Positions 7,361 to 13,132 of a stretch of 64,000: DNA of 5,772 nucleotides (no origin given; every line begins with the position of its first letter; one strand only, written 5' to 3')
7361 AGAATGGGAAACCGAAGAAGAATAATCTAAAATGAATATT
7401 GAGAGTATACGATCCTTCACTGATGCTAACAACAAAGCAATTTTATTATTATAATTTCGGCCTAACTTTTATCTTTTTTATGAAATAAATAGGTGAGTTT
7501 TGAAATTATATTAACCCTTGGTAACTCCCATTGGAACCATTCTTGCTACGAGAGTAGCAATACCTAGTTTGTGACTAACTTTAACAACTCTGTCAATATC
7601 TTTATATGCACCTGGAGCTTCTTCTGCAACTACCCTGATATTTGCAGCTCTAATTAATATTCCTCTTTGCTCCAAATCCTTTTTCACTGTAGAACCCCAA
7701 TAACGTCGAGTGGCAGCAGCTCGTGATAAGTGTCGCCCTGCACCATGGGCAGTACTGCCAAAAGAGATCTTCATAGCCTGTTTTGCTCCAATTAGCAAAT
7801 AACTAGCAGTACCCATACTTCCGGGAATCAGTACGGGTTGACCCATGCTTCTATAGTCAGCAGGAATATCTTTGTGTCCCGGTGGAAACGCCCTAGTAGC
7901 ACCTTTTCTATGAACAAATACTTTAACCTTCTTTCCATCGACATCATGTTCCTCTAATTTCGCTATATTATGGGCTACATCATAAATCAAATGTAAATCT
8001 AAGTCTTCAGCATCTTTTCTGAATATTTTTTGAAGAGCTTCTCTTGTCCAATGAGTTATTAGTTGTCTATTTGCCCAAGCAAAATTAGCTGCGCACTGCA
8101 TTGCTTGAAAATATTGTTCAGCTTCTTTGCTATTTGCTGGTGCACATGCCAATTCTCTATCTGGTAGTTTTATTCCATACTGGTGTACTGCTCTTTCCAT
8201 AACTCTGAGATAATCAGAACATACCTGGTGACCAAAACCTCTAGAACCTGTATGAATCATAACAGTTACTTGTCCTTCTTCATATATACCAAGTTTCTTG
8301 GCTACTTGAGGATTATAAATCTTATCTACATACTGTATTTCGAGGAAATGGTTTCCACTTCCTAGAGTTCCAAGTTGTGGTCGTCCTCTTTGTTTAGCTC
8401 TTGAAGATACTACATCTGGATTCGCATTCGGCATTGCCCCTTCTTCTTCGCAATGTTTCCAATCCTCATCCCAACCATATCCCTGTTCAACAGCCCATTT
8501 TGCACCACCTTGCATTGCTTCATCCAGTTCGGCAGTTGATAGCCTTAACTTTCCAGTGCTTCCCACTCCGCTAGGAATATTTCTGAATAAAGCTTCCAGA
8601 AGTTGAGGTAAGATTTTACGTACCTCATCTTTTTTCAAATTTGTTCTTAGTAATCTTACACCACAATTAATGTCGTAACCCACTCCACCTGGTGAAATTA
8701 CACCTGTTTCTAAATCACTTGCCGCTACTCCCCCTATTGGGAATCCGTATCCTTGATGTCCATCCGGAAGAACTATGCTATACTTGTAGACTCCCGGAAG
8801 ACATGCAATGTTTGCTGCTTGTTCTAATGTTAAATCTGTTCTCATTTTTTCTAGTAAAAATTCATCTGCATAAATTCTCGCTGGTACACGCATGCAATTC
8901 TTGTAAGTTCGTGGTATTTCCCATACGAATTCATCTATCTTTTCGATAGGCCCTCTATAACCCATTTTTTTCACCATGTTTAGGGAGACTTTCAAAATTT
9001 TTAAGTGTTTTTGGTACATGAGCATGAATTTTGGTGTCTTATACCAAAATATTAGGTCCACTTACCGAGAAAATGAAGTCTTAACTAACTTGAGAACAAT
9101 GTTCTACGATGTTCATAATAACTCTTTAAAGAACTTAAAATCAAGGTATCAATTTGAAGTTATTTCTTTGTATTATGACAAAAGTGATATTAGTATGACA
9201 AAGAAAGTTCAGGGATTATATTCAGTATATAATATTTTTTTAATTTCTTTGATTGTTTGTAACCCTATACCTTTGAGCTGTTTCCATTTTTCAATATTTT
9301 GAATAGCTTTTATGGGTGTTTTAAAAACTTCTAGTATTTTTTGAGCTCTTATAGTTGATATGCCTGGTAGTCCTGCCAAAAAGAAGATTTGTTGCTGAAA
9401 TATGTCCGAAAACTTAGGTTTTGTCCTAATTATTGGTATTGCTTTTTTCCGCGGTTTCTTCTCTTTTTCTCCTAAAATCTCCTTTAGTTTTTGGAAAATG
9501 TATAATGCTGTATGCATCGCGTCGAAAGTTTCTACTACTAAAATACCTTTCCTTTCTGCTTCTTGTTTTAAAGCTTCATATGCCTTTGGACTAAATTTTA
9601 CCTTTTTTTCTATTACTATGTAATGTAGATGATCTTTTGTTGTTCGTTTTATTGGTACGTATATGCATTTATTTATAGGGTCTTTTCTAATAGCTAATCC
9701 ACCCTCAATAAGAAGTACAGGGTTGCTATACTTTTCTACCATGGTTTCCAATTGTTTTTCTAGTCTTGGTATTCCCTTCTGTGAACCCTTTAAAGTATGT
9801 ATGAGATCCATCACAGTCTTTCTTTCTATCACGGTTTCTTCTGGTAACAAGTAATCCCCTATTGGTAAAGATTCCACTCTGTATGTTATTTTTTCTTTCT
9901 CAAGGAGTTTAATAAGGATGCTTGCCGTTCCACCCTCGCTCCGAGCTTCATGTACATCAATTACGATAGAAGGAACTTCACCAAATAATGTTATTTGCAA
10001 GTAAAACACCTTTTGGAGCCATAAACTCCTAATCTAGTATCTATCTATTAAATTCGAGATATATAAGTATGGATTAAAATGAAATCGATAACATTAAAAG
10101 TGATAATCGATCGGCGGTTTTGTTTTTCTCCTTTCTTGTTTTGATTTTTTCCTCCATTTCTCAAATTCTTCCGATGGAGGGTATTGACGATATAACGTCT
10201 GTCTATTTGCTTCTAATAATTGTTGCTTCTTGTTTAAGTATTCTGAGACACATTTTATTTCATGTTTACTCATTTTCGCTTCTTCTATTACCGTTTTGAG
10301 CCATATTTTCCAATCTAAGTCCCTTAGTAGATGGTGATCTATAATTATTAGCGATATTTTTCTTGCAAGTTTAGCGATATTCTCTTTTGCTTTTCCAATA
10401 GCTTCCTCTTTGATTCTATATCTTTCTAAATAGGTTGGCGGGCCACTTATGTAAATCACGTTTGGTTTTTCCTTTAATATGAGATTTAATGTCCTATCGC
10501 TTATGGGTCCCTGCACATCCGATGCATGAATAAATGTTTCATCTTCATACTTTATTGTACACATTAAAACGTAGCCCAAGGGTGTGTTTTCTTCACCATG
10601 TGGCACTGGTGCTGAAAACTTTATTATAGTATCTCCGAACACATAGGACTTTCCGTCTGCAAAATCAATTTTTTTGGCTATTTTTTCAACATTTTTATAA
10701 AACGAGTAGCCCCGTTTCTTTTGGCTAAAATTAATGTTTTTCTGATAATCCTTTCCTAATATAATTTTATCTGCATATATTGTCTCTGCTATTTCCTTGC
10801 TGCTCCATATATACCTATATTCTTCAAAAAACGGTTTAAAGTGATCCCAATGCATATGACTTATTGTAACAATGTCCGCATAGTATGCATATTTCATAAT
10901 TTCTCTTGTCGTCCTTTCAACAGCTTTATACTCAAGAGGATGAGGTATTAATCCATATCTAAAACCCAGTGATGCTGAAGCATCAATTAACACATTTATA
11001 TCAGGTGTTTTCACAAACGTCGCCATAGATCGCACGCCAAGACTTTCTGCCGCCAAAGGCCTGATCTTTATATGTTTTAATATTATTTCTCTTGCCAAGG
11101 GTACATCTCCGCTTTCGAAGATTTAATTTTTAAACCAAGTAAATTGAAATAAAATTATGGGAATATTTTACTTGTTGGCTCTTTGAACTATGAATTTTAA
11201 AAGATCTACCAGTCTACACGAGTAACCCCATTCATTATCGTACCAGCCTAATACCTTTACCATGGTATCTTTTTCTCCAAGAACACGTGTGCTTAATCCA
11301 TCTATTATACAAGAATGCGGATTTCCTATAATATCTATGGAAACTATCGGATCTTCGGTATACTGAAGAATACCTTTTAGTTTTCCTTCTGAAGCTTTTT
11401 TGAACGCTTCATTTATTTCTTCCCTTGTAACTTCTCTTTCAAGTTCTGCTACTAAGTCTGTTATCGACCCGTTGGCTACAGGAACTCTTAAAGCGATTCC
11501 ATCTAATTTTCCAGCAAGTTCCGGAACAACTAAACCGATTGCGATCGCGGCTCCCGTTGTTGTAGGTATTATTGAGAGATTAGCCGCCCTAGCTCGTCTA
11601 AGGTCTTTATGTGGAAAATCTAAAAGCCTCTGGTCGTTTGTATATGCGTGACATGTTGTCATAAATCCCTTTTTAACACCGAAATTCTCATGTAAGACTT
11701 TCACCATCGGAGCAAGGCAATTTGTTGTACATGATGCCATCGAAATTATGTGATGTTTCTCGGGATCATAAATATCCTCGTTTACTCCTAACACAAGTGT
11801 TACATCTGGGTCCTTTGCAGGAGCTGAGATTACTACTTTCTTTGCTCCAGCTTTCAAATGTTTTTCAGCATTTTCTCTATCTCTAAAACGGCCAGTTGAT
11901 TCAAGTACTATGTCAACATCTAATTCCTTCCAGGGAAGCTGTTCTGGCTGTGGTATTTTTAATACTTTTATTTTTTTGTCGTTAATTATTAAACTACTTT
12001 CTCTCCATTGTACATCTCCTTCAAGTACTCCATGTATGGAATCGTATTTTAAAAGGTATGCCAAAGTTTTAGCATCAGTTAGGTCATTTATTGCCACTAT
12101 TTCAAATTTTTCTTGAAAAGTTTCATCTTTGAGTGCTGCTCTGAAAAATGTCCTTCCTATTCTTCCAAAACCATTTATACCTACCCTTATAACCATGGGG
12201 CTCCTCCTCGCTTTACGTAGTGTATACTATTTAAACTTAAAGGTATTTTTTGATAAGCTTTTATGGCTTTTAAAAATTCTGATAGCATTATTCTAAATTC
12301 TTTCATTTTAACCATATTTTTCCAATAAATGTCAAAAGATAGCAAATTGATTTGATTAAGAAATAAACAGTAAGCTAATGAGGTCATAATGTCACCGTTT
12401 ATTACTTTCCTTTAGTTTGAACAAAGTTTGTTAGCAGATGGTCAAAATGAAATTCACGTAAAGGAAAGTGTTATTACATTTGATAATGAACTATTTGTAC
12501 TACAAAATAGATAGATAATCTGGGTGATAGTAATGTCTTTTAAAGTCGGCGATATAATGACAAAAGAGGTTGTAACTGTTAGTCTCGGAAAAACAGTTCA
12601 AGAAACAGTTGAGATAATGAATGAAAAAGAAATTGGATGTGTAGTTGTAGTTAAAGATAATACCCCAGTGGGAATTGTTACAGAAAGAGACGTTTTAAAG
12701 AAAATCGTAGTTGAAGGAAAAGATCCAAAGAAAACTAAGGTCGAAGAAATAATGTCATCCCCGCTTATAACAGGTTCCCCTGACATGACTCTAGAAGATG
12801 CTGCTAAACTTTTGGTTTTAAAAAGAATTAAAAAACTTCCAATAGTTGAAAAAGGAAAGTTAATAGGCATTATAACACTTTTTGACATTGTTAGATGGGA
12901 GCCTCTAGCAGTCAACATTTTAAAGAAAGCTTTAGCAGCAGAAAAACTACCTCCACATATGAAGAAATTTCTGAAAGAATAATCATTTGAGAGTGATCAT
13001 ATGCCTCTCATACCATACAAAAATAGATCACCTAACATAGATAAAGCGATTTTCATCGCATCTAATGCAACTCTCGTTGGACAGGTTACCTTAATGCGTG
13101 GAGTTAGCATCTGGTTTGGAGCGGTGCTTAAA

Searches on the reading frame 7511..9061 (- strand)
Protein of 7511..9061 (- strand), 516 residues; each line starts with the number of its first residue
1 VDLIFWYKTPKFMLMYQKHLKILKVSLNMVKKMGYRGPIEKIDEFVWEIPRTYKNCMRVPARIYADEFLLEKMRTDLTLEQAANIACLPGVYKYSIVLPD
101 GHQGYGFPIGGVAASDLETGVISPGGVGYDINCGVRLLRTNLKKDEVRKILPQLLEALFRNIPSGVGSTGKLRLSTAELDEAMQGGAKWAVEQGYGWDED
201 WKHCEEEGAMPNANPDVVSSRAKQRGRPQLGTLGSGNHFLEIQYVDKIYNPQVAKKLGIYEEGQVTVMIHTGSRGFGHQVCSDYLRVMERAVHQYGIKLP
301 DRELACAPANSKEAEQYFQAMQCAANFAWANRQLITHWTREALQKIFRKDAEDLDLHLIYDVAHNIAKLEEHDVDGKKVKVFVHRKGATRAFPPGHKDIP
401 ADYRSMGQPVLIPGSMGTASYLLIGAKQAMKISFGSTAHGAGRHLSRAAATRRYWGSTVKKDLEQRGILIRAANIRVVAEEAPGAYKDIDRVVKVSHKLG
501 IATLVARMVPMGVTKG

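Call 13: search_protein_families(library=pfam, proteins=[window:7511-9061:-], max_evalue=0.0001)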
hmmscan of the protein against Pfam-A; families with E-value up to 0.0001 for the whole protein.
window:7511-9061:- (516 aa): 1 family
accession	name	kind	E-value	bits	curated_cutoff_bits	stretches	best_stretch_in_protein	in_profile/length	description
PF01139.22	RtcB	-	1e-182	608.5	27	1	81-516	1-426/426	tRNA-splicing ligase RtcB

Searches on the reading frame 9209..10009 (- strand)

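Call 13: search_protein_families(library=pfam, proteins=[window:9209-10009:-], max_evalue=0.0001)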
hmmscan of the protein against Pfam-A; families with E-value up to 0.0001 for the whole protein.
window:9209-10009:- (266 aa): 1 family
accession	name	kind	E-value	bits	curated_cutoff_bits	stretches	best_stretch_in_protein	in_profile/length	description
PF02732.21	ERCC4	-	3.5e-16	59.8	24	1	18-172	2-138/140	ERCC4 domain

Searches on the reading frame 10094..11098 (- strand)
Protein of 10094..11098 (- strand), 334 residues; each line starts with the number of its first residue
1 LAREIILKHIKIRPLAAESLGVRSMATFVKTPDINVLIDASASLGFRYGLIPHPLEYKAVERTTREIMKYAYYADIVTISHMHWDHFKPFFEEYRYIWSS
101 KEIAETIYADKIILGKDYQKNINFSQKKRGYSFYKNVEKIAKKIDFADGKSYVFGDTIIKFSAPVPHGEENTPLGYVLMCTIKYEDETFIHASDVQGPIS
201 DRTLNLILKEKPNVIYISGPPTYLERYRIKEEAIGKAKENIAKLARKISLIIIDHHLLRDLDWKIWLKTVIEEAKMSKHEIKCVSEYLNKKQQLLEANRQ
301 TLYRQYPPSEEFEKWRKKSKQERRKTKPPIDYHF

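Call 13: search_protein_families(library=pfam, proteins=[window:10094-11098:-], max_evalue=0.0001)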
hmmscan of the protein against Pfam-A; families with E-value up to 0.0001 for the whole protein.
window:10094-11098:- (334 aa): 0 families

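Call 58: search_protein_families(library=pfam, proteins=[window:10094-11098:-], max_evalue=1)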
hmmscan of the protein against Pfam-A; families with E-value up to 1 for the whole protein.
window:10094-11098:- (334 aa): 2 families
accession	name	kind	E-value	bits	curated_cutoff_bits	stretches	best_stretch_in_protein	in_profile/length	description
PF12706.13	Lactamase_B_2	-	0.0017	18.5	27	1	35-196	2-144/200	Beta-lactamase superfamily domain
PF13483.12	Lactamase_B_3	-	0.0075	16.7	24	1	52-90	34-53/160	Beta-lactamase superfamily domain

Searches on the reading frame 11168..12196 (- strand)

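Call 13: search_protein_families(library=pfam, proteins=[window:11168-12196:-], max_evalue=0.0001)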
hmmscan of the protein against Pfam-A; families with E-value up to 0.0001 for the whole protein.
window:11168-12196:- (342 aa): 2 families
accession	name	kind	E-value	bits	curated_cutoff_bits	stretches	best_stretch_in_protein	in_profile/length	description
PF02800.25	Gp_dh_C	-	2e-65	219.6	24.4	1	161-319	1-158/158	Glyceraldehyde 3-phosphate dehydrogenase, C-terminal domain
PF00044.30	Gp_dh_N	-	1.3e-38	131.8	31.7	1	3-106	1-100/101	Glyceraldehyde 3-phosphate dehydrogenase, NAD binding domain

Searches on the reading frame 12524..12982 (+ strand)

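Call 13: search_protein_families(library=pfam, proteins=[window:12524-12982:+], max_evalue=0.0001)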
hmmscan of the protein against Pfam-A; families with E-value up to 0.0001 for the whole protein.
window:12524-12982:+ (152 aa): 1 family
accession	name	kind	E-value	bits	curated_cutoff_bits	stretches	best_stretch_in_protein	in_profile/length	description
PF00571.33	CBS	-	1.6e-30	105.6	24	2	8-62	1-56/57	CBS domain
